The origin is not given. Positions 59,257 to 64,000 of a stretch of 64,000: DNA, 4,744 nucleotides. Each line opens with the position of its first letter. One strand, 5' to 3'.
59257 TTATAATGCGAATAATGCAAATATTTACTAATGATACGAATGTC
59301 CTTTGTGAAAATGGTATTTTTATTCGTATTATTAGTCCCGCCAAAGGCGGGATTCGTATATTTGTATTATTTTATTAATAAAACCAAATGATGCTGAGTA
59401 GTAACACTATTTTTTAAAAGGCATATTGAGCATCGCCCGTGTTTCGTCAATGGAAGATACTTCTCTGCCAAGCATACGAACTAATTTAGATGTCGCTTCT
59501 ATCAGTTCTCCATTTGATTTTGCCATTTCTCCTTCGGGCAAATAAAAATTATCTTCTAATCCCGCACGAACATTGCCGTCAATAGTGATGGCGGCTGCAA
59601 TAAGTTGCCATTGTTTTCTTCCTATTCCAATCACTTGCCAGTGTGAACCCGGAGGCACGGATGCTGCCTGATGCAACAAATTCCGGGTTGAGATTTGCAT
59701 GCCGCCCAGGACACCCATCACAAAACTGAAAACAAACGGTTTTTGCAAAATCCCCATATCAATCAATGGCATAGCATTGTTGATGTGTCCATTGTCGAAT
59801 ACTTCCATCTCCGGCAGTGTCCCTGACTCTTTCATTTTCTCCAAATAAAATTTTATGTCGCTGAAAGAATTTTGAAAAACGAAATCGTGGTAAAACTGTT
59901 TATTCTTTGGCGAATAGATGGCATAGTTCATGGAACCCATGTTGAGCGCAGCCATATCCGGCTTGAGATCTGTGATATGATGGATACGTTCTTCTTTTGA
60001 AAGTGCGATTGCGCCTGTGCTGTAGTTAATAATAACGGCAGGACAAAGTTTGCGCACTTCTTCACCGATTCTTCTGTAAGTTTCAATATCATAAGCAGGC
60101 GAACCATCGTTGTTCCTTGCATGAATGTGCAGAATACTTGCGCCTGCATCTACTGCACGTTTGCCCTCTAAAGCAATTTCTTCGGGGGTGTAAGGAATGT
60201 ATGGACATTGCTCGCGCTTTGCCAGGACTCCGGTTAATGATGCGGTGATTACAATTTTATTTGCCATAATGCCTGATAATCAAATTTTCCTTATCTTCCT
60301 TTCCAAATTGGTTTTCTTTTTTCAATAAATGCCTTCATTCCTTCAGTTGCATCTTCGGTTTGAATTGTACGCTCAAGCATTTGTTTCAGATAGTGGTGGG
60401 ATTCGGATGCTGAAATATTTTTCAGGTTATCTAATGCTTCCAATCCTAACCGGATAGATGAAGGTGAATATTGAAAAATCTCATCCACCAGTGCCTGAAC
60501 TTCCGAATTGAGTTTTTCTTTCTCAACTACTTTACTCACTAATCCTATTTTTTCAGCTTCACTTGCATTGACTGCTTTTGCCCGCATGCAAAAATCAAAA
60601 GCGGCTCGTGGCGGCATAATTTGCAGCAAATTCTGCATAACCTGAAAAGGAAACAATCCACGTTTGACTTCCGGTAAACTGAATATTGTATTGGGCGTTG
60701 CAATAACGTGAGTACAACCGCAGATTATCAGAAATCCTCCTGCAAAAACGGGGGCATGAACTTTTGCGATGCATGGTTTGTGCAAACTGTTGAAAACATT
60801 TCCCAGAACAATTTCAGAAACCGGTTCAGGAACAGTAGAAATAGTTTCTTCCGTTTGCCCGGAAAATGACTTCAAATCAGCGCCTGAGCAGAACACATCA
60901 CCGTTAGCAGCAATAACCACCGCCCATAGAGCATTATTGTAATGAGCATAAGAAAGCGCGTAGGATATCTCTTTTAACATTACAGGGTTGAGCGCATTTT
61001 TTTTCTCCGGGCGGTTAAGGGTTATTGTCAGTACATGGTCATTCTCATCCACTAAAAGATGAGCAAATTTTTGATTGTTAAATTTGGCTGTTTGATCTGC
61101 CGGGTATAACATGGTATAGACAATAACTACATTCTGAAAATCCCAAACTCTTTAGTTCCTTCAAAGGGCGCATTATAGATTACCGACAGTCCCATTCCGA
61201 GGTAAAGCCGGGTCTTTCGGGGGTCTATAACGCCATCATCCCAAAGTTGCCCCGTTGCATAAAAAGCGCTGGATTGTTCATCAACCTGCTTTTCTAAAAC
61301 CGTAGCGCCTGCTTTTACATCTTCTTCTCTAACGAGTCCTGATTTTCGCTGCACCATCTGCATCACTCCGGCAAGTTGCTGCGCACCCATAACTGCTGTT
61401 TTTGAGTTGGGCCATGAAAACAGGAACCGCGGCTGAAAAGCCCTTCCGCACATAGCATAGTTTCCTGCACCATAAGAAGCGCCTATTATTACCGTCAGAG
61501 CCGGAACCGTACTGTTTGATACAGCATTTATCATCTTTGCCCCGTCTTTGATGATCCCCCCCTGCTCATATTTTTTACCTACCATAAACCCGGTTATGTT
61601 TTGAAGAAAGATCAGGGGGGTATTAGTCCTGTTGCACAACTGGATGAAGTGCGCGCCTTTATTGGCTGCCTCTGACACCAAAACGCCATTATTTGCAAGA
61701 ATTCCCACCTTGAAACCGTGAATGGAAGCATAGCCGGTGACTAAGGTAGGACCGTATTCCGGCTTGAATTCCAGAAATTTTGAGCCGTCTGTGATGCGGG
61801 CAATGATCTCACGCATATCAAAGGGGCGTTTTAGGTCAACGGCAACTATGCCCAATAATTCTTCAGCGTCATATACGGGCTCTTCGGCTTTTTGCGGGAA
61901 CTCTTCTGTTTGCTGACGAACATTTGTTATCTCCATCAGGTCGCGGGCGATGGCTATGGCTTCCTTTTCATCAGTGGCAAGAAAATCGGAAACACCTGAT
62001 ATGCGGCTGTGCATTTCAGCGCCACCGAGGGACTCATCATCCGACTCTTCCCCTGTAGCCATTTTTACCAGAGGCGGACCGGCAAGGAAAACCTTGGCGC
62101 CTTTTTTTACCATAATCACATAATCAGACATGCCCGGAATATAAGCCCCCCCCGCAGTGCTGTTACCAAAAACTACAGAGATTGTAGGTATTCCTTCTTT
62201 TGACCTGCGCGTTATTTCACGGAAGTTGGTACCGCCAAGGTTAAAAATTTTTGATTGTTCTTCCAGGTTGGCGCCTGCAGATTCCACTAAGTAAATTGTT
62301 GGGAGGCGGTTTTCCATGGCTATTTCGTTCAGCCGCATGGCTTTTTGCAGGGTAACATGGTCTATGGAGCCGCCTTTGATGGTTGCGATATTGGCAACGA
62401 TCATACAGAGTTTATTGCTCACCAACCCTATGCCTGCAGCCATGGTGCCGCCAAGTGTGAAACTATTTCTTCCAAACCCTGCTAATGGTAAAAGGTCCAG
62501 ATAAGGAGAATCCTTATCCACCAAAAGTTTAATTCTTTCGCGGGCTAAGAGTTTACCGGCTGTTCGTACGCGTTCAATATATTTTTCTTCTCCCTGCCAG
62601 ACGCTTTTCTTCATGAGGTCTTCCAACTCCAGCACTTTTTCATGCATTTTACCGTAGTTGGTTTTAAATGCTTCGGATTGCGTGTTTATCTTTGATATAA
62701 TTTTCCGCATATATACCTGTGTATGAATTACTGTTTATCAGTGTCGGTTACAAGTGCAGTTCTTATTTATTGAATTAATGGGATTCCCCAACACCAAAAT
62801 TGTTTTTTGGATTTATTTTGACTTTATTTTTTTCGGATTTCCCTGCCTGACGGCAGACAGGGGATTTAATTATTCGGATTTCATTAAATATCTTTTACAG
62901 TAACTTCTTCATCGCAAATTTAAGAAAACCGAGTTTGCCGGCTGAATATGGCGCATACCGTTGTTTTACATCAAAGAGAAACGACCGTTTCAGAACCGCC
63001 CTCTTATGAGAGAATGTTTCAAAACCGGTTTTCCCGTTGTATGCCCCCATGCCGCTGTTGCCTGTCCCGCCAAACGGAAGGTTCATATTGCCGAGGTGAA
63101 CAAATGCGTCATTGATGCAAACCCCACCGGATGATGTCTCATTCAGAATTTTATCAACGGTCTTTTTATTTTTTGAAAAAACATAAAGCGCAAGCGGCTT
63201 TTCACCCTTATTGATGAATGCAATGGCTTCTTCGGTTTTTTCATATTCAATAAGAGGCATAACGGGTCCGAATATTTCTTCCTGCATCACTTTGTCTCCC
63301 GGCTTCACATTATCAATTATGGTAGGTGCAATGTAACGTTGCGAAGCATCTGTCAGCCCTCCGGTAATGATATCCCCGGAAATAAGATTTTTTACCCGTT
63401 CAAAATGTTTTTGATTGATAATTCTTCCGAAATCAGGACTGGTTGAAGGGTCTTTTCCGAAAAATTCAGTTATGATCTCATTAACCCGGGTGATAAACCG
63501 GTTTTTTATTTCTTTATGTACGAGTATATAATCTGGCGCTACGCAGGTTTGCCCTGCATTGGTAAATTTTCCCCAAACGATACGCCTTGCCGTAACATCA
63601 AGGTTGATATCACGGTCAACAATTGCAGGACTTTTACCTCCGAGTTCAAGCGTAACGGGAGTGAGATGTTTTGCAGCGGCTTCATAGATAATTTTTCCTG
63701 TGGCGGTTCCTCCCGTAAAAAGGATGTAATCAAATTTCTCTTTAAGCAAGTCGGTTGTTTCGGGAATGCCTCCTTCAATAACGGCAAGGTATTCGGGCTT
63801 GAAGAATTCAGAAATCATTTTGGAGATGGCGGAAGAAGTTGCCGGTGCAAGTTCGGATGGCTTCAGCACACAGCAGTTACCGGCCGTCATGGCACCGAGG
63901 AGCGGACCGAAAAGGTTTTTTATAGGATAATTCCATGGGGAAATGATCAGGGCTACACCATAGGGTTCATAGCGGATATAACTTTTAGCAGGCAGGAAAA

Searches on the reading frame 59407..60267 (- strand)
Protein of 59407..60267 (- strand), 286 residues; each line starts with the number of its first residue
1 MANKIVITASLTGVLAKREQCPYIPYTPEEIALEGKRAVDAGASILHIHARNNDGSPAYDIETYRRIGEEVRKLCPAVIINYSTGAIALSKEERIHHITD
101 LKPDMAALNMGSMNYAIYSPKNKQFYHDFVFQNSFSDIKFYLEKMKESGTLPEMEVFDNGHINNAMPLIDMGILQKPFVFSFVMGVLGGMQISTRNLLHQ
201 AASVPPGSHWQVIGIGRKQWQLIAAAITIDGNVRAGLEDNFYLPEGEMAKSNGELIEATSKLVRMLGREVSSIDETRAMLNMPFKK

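Call 41: search_protein_families(library=pfam, proteins=[window:59407-60267:-], max_evalue=0.0001)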
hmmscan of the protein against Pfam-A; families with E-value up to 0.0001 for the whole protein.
window:59407-60267:- (286 aa): 1 family
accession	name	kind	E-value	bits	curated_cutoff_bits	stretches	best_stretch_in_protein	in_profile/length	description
PF05853.18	BKACE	-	1.3e-93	313.8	24.8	1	4-282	1-274/274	beta-keto acid cleavage enzyme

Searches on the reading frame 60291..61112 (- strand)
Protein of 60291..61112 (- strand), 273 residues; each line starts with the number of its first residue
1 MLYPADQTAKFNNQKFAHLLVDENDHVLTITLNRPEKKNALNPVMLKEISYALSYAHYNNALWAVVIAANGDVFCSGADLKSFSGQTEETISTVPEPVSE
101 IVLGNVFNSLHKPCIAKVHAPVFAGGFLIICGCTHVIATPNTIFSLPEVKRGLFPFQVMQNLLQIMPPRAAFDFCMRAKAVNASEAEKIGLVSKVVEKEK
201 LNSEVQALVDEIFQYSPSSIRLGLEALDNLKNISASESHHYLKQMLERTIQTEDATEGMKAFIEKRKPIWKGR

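Call 41: search_protein_families(library=pfam, proteins=[window:60291-61112:-], max_evalue=0.0001)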
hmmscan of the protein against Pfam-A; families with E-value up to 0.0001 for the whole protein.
window:60291-61112:- (273 aa): 2 families
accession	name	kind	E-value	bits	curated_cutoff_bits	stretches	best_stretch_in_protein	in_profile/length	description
PF00378.25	ECH_1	-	4.1e-46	157.8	27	1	23-272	2-250/251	Enoyl-CoA hydratase/isomerase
PF16113.10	ECH_2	-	1.3e-27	97.6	27.2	1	29-209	3-185/335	Enoyl-CoA hydratase/isomerase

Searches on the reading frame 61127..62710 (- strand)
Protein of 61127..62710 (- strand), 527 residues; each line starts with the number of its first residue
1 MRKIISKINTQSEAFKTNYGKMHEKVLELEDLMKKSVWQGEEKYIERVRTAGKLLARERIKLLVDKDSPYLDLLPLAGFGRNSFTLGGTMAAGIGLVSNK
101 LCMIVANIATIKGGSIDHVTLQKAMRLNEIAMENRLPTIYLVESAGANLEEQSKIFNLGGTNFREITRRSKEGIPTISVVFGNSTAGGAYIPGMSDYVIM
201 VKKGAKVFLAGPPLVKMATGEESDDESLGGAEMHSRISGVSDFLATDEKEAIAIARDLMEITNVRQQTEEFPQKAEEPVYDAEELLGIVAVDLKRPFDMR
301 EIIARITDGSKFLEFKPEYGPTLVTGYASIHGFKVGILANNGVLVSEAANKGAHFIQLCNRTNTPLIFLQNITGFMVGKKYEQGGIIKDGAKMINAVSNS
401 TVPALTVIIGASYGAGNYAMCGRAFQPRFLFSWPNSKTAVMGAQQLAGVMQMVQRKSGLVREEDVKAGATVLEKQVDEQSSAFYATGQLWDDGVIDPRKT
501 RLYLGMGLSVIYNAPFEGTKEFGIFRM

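Call 41: search_protein_families(library=pfam, proteins=[window:61127-62710:-], max_evalue=0.0001)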
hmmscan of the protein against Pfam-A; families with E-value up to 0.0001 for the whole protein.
window:61127-62710:- (527 aa): 2 families
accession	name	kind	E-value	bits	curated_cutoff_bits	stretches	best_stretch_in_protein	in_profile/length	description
PF01039.27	Carboxyl_trans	-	1.5e-134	449.8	22.3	1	49-516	3-483/493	Carboxyl transferase domain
PF03255.19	ACCA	-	9.7e-10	38.5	23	1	122-203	134-215/310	Acetyl co-enzyme A carboxylase carboxyltransferase-like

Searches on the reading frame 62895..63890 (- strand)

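Call 41: search_protein_families(library=pfam, proteins=[window:62895-63890:-], max_evalue=0.0001)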
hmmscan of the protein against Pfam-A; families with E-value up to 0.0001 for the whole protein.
window:62895-63890:- (331 aa): 1 family
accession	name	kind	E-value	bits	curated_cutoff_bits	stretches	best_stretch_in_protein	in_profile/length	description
PF00171.27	Aldedh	-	3.7e-74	250.4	23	1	2-298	152-460/461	Aldehyde dehydrogenase family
